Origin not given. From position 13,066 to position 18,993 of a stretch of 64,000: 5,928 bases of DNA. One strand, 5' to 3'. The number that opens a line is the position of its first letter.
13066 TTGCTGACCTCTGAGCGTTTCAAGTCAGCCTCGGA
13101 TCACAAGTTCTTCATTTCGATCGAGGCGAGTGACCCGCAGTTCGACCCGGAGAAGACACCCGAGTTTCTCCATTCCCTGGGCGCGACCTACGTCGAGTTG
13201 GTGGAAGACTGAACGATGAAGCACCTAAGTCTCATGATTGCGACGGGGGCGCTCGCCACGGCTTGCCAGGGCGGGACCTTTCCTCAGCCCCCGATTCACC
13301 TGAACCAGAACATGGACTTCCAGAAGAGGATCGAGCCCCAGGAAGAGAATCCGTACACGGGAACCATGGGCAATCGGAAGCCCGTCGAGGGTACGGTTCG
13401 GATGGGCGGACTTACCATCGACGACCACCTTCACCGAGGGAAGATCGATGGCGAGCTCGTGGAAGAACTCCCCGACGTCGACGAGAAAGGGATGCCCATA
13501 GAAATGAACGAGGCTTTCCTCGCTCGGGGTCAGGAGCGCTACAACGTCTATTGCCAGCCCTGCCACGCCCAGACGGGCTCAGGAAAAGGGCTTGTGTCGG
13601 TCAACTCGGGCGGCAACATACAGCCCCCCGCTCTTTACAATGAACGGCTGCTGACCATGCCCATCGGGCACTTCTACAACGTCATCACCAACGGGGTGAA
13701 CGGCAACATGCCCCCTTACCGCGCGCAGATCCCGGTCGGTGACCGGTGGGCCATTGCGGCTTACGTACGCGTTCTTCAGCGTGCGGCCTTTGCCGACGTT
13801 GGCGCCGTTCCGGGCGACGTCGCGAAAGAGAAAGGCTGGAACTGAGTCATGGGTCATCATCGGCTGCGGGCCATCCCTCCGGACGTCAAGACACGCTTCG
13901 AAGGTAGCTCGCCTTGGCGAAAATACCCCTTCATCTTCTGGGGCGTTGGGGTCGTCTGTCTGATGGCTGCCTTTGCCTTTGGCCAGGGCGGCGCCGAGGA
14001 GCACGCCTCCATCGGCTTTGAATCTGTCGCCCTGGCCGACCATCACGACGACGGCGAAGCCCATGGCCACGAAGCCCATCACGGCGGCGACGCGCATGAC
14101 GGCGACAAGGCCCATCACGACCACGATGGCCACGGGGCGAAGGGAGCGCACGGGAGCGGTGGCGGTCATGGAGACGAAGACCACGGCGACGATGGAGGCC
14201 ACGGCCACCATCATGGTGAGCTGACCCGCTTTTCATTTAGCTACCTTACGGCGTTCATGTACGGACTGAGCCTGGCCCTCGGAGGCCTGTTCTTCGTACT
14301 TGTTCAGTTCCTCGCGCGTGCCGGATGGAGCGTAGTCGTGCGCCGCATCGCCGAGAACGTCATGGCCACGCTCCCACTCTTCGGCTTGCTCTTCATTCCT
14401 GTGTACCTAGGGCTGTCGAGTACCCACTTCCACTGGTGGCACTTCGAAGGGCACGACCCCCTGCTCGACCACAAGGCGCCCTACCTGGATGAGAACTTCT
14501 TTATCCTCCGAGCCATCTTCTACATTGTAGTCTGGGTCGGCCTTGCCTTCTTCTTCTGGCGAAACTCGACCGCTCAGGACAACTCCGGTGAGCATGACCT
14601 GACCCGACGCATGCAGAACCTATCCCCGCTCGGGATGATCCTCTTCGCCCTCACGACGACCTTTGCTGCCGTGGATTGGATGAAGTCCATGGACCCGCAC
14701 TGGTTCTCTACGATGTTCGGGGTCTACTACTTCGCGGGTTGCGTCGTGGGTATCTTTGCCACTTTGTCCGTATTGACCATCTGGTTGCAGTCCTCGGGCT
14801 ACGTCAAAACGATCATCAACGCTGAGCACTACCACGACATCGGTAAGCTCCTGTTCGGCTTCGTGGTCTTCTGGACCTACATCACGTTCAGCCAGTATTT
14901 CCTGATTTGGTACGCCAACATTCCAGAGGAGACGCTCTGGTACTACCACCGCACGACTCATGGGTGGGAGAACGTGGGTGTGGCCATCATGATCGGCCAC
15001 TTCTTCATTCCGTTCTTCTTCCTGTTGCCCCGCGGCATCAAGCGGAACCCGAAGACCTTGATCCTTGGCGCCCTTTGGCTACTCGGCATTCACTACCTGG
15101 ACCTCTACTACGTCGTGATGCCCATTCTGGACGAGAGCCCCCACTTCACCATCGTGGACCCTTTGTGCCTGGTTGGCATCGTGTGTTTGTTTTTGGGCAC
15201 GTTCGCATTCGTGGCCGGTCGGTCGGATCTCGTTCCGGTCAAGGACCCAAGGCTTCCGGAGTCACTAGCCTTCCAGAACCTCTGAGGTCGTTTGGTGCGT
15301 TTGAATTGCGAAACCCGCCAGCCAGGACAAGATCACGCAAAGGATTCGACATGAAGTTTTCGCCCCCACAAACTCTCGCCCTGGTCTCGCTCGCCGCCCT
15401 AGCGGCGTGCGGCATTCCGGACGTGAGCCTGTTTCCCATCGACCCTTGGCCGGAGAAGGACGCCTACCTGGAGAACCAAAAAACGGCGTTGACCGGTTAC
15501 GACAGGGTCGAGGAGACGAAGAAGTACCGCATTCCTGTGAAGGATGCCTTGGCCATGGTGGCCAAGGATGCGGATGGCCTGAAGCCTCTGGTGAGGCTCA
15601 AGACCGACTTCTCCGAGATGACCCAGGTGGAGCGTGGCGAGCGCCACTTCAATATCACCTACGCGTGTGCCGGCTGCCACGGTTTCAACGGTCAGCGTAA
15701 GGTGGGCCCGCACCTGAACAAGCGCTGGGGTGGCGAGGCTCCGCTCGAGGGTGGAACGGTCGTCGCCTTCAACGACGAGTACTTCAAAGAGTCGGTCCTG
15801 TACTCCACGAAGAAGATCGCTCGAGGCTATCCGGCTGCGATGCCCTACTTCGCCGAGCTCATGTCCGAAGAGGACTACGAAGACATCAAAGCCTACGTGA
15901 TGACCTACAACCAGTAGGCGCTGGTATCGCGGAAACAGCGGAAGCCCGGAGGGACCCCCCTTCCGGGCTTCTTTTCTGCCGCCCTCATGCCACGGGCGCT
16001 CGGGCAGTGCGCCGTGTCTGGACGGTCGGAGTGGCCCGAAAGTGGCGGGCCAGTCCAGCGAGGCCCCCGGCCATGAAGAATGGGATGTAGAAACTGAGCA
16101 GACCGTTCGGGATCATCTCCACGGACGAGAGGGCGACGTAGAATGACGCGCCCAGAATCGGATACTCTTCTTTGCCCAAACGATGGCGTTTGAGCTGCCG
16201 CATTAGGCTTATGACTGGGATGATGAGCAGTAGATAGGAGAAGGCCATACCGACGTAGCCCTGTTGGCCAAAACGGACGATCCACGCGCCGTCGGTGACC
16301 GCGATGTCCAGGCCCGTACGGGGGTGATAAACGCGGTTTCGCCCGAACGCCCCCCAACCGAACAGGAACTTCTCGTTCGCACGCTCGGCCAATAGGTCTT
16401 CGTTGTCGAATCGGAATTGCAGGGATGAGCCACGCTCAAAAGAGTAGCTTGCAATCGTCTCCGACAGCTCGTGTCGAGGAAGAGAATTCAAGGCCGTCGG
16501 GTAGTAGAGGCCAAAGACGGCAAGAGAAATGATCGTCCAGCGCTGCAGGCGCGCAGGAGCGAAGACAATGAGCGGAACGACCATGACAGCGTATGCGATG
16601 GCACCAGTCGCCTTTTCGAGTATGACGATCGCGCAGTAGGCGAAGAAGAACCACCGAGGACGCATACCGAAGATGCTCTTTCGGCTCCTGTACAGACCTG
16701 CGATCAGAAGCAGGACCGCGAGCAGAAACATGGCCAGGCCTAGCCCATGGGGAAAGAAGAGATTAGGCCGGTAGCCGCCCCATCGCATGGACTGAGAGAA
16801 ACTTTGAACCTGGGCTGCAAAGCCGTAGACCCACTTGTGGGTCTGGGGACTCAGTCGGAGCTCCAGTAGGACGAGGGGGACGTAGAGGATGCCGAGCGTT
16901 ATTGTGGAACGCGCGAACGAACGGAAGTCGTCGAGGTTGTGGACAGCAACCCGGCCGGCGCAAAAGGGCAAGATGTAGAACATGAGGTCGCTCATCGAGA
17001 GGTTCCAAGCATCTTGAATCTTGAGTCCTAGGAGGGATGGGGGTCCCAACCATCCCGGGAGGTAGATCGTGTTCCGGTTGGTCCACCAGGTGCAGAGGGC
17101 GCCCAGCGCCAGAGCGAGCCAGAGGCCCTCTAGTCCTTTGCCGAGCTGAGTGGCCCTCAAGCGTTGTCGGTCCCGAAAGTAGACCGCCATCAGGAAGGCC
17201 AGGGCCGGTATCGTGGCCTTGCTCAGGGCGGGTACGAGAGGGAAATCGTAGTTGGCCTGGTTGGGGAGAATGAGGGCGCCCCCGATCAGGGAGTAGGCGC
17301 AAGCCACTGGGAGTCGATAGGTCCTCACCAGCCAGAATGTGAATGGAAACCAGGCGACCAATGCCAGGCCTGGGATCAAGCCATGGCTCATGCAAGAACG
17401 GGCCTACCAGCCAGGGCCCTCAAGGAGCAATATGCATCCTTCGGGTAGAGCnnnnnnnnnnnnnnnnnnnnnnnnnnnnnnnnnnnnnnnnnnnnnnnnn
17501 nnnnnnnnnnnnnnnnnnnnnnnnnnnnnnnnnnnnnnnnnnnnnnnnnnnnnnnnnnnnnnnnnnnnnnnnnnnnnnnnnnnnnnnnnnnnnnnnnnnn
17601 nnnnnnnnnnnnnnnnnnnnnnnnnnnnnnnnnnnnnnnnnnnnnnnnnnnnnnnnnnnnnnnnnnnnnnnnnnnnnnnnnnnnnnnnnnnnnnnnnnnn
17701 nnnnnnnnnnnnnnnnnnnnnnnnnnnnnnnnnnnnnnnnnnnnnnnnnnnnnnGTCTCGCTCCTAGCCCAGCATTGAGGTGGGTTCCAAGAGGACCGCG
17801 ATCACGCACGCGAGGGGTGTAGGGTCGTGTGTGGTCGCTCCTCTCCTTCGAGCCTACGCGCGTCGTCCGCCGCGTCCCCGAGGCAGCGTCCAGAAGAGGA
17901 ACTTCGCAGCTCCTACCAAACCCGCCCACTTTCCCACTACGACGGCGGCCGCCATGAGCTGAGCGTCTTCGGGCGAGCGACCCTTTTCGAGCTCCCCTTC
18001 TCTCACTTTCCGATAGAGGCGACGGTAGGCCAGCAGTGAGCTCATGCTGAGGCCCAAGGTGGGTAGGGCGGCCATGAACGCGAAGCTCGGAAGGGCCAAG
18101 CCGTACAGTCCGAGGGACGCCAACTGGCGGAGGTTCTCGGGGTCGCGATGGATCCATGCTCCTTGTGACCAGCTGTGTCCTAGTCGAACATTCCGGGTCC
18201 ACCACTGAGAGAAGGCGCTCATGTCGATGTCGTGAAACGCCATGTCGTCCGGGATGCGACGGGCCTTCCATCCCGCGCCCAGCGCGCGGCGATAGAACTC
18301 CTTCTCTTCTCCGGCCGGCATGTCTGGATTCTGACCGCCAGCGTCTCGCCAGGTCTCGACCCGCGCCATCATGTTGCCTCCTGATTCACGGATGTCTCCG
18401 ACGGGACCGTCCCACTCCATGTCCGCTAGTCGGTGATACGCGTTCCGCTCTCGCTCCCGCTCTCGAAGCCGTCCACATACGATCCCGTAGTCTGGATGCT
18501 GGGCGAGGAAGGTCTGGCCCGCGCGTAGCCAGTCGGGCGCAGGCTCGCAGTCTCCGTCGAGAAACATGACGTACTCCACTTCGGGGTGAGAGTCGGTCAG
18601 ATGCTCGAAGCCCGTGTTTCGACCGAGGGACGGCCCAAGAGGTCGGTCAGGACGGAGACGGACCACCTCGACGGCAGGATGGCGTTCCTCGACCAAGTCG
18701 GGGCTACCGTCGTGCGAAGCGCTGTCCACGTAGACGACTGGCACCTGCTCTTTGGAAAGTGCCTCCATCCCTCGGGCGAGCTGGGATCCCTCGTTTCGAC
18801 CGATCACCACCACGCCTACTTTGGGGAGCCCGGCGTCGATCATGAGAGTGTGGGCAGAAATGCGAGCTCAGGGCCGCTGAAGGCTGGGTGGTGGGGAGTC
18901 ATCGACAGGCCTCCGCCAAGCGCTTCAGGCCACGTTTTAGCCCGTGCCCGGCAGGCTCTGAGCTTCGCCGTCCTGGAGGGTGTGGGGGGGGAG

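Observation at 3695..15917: Proteobacterial-type puf operon joined head-to-tail to a complete alternative complex III operon and a dedicated cytochrome c: a self-contained light-driven cyclic electron-transfer module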

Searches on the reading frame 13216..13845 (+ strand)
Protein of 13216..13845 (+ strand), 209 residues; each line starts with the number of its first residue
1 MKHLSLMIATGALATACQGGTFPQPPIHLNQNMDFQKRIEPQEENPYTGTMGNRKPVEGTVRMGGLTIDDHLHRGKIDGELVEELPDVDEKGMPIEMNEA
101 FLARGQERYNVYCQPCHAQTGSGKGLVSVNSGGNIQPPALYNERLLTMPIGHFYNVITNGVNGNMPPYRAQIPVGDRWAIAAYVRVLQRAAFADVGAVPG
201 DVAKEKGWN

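Call 5: search_protein_families(library=pfam, proteins=[window:13216-13845:+], max_evalue=0.01)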
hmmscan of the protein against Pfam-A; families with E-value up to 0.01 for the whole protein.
window:13216-13845:+ (209 aa): 2 families
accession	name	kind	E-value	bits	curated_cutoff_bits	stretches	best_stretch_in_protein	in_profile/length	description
PF13442.11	Cytochrome_CBB3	-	1.8e-12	47.8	27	1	102-184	3-68/68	Cytochrome C oxidase, cbb3-type, subunit III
PF00034.26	Cytochrom_C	-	0.0041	18.8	21.3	0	103-186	2-88/90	Cytochrome c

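Call 61: search_solved_structures(query=window:13216-13845:+, max_evalue=0.001)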
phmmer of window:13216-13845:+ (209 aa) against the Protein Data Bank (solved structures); distinct sequences matched with E-value up to 0.001: 5.
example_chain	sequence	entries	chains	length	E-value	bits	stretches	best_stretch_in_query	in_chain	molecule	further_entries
6f0k_E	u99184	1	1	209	7.2e-42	147.3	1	10-203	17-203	Quinol:cytochrome c oxidoreductase monoheme cytochrome subunit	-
6lod_E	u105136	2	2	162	2.7e-23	86.6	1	35-189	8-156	Cytochrome c domain-containing protein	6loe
8k9e_E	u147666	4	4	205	4e-23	86.1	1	35-204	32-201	Cytochrome c domain-containing protein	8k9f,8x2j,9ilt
6btm_E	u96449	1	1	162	3.5e-08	37.2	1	38-187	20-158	Alternative Complex III subunit E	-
6h5l_B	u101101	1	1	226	4.2e-07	33.7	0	99-130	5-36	Conserved hypothetical cytochrome protein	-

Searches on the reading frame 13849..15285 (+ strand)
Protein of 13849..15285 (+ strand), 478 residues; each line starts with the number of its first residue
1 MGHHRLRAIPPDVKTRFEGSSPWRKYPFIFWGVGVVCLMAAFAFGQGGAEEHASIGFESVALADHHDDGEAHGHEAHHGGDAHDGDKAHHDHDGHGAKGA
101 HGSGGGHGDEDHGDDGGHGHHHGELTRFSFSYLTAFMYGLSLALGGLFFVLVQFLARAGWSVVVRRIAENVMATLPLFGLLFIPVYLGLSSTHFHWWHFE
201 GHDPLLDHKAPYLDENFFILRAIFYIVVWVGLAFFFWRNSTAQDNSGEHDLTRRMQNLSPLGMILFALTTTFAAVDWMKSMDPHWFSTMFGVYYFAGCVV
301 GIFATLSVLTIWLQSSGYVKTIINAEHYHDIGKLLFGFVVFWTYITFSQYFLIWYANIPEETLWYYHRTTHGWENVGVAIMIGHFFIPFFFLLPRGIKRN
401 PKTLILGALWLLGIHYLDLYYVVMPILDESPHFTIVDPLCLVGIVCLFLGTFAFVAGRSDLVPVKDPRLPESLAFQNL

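Call 5: search_protein_families(library=pfam, proteins=[window:13849-15285:+], max_evalue=0.01)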
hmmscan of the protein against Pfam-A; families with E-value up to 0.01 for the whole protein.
window:13849-15285:+ (478 aa): 0 families

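Call 23: search_protein_families(library=pfam, proteins=[window:13849-15285:+], max_evalue=10)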
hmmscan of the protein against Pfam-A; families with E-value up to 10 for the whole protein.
window:13849-15285:+ (478 aa): 0 families

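Call 37: search_solved_structures(query=window:13849-15285:+, max_evalue=0.01)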
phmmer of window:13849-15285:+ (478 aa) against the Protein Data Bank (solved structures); distinct sequences matched with E-value up to 0.01: 6.
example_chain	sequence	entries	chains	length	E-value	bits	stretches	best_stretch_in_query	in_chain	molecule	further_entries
6f0k_F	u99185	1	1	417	1.1e-83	285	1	126-475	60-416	ActF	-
8k9e_F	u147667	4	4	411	8.3e-65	222.7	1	126-470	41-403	Quinol:cytochrome c oxidoreductase quinone-binding subunit 2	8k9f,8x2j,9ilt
6lod_F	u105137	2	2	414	9e-62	212.7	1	126-470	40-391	Uncharacterized protein ActF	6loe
6btm_F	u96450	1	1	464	4e-55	190.8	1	57-472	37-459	Alternative Complex III subunit F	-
6btm_C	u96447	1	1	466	0.005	18.9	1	265-454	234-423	Alternative Complex III subunit C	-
6f0k_C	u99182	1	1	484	0.0071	18.4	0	269-453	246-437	Polysulphide reductase NrfD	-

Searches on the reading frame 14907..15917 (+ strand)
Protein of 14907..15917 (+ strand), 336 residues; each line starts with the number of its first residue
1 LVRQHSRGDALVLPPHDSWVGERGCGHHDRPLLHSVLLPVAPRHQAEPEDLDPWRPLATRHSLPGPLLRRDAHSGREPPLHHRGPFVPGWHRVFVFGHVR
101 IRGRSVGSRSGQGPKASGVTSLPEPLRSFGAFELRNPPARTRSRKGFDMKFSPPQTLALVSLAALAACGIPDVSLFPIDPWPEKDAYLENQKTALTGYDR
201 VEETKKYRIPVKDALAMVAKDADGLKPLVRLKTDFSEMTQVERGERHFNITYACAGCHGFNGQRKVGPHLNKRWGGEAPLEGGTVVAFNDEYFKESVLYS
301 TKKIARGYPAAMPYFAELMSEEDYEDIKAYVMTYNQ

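Call 5: search_protein_families(library=pfam, proteins=[window:14907-15917:+], max_evalue=0.01)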
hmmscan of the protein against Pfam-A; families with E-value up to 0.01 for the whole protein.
window:14907-15917:+ (336 aa): 2 families
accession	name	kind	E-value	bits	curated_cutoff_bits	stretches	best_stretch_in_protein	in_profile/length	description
PF13442.11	Cytochrome_CBB3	-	4.8e-08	33.6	27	1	240-331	2-68/68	Cytochrome C oxidase, cbb3-type, subunit III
PF00034.26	Cytochrom_C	-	9.6e-07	30.5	21.3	1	241-333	1-88/90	Cytochrome c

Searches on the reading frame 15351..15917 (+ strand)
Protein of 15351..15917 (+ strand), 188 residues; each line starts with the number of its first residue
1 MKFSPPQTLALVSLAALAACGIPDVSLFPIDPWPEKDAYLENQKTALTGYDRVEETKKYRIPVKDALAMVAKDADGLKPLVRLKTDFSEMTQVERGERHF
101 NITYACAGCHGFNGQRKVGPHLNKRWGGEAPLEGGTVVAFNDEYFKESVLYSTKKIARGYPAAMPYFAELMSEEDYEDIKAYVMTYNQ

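Call 23: search_protein_families(library=pfam, proteins=[window:15351-15917:+], max_evalue=10)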
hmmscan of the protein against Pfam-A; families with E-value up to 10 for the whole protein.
window:15351-15917:+ (188 aa): 3 families
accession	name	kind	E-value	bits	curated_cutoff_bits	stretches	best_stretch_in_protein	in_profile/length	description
PF13442.11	Cytochrome_CBB3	-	1.4e-08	35.3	27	1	92-183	2-68/68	Cytochrome C oxidase, cbb3-type, subunit III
PF00034.26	Cytochrom_C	-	6.7e-07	31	21.3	1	93-185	1-88/90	Cytochrome c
PF13627.12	LptM_cons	-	2.2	8.7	27.3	1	9-21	3-15/23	LPS-assembly lipoprotein LptM, conserved region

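Call 35: search_solved_structures(query=window:15351-15917:+, max_evalue=1, show_alignments=2)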
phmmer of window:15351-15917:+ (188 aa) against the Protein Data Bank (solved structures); distinct sequences matched with E-value up to 1: 30.
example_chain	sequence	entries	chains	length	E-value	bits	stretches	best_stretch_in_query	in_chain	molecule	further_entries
1w2l_A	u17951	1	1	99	1.7e-11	47.4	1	91-176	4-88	CYTOCHROME OXIDASE SUBUNIT II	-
6xkw_Y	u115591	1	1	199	0.0052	19.7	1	83-128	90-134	Cytochrome c-type cyt cy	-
6xkx_p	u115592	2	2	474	0.0097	18.8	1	83-128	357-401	Cbb3-type cytochrome c oxidase subunit CcoP,Cytochrome c-type cyt cy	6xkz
4nfg_B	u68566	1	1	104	0.015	18.3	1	93-184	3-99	Cytochrome c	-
2d0w_A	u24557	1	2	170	0.025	17.5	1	103-125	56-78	cytochrome cL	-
3jbt_B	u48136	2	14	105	0.041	16.8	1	91-184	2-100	Cytochrome c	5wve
1crc_A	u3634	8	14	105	0.064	16.1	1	93-184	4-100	CYTOCHROME C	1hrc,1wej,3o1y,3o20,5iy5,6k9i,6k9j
1akk_A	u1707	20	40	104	0.071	16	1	93-184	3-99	CYTOCHROME C | Zinc-substituted cytochrome c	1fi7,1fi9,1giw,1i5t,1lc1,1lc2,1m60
8smr_G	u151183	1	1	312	0.14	15.1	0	156-186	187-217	Cbb3-type cytochrome c oxidase subunit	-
2c8s_A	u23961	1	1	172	0.15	14.9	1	95-126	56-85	CYTOCHROME C-L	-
8ed4_I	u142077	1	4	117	0.16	14.9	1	101-187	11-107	C-type cytochrome c552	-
2zzs_A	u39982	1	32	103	0.21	14.5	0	106-184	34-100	Cytochrome c554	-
2gc4_D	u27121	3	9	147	0.27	14.1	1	104-126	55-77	Cytochrome c-L | CYTOCHROME C551I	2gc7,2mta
1mg2_D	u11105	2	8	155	0.29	14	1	104-126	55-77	CYTOCHROME C-L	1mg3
2b4z_A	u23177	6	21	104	0.33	13.8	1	93-183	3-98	Cytochrome c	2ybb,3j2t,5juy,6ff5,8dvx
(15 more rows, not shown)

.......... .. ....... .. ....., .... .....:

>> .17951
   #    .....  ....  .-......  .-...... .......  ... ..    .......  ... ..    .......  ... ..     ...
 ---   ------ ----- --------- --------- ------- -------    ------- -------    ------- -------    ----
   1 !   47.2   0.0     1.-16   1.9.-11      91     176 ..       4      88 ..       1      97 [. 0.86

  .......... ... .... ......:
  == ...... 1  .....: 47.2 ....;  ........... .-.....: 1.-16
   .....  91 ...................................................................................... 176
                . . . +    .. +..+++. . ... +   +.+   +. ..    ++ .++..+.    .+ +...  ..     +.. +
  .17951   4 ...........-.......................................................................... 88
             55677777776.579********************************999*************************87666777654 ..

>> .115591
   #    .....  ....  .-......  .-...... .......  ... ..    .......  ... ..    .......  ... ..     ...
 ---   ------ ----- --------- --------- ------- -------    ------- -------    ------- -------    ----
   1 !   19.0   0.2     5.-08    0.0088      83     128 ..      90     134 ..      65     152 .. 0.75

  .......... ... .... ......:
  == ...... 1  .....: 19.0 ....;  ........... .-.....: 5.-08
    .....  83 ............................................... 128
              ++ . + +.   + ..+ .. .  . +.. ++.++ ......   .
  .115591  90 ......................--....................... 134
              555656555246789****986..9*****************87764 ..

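Call 58: find_homologous_proteins(query=window:15351-15917:+, max_evalue=0.00001)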
Query window:15351-15917:+ (188 aa): 26 proteins with E <= 0.00001 among 231 candidates.
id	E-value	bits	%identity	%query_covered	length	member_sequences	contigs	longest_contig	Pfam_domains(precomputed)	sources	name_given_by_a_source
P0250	4.3e-124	429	100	100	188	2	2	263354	PF13442.12,PF00034.27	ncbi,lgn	ncbi:MAG: cytochrome c [Myxococcota bacterium]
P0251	8.0e-107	373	85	100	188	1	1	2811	PF13442.12,PF00034.27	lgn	-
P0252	2.2e-97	342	79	99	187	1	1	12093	PF13442.12,PF00034.27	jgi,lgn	-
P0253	6.5e-87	308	72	99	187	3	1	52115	PF13442.12,PF00034.27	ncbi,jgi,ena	jgi:cytochrome c553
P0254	2.2e-75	270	69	96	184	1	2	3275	PF13442.12,PF00034.27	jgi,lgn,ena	-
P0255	2.6e-55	205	57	91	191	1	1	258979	PF13442.12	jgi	jgi:mono/diheme cytochrome c family protein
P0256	2.9e-52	195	55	95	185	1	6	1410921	PF13442.12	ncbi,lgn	ncbi:MAG: c-type cytochrome [Myxococcota bacterium]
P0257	7.6e-52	194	61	80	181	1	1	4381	PF13442.12,PF00034.27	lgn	-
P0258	1.4e-51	193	60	80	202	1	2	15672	PF13442.12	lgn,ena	-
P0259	2.0e-51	192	55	85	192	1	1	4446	PF13442.12,PF00034.27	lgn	-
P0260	2.7e-51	192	63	73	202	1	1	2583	PF13442.12,PF00034.27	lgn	-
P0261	3.1e-51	192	58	85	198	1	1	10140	PF13442.12,PF00034.27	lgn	-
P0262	8.3e-51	190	55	85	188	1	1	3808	PF13442.12,PF00034.27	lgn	-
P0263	8.8e-51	190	54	95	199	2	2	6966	PF13442.12,PF00034.27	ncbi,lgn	ncbi:MAG: cytochrome c [Myxococcota bacterium]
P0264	2.5e-50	189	57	85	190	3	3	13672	PF13442.12,PF00034.27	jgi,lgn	-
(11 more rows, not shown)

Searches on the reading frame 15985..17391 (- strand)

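Call 5: search_protein_families(library=pfam, proteins=[window:15985-17391:-], max_evalue=0.01)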
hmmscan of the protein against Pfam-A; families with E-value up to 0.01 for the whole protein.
window:15985-17391:- (468 aa): 1 family
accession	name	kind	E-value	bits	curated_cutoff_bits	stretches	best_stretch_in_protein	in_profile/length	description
PF04932.20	Wzy_C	-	0.0093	16.2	31.7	1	248-381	3-144/149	O-Antigen ligase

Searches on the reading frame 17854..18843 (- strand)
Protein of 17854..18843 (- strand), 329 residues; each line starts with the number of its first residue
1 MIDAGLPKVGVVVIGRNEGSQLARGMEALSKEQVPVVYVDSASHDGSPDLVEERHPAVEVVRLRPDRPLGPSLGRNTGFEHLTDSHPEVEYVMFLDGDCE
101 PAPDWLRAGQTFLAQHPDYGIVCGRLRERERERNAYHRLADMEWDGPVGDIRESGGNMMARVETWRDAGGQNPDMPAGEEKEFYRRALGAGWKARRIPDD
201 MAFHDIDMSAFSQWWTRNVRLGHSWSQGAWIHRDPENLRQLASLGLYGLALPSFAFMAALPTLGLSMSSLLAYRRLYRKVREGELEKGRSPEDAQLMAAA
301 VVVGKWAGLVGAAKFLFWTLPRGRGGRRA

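Call 5: search_protein_families(library=pfam, proteins=[window:17854-18843:-], max_evalue=0.01)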
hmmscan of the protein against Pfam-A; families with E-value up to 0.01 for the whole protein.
window:17854-18843:- (329 aa): 3 families
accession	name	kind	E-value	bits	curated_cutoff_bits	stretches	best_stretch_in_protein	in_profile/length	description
PF00535.33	Glycos_transf_2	-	8e-15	55.6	23.3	1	11-139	2-128/168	Glycosyl transferase family 2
PF13641.12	Glyco_tranf_2_3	-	4.1e-07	30.7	27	1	7-199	1-206/230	Glycosyltransferase like family 2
PF13632.12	Glyco_trans_2_3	-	5.5e-07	30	27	1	91-263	1-178/198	Glycosyl transferase family group 2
